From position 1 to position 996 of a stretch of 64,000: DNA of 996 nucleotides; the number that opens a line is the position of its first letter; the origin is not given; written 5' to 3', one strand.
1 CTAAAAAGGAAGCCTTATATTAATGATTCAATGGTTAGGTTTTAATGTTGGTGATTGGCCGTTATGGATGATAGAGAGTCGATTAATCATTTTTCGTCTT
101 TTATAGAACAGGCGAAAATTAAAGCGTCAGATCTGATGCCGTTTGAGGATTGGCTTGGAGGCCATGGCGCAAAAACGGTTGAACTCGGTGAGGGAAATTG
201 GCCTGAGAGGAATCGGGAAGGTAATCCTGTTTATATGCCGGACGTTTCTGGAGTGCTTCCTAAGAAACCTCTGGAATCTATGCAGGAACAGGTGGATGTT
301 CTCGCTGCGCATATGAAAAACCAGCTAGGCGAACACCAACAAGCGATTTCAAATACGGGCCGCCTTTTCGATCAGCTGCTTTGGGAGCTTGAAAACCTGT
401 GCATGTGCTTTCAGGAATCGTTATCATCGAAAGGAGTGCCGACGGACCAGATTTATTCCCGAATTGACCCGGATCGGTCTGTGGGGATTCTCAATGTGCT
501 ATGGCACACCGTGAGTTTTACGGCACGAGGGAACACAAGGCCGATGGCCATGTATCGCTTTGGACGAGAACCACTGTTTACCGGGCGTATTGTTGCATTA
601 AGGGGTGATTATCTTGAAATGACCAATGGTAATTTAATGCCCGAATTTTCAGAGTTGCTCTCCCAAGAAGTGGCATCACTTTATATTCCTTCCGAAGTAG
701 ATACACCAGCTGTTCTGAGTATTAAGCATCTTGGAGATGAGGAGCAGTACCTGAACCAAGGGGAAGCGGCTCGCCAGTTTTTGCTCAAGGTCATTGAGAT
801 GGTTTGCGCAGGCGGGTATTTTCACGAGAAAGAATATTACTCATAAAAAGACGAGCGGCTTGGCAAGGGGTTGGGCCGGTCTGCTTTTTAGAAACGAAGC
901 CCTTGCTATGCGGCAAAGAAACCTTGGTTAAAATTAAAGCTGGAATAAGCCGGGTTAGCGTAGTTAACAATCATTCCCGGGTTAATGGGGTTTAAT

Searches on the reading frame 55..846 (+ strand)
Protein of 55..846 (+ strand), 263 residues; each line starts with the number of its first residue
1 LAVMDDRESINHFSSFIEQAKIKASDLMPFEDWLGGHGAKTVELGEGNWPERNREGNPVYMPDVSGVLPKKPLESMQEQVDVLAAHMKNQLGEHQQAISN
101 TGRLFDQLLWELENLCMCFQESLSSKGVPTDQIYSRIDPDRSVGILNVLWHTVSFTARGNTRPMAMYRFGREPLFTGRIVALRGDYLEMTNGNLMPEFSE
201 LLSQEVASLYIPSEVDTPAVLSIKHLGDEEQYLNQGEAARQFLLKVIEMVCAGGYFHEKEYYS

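Call 7: search_protein_families(library=pfam, proteins=[window:55-846:+], max_evalue=0.01)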
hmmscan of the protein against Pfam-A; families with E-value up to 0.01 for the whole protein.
window:55-846:+ (263 aa): 0 families

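Call 8: search_protein_families(library=ncbifam, proteins=[window:55-846:+], max_evalue=0.01)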
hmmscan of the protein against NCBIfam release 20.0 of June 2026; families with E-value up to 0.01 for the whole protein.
window:55-846:+ (263 aa): 0 families

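Call 26: search_protein_families(library=phrogs, proteins=[window:55-846:+], max_evalue=1)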
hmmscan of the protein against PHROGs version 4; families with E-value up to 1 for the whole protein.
window:55-846:+ (263 aa): 0 families
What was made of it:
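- Tried and rejected: Pfam, NCBIfam and PHROGs scans of the target and its two neighbours found nothing (calls 7, 8, 26).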
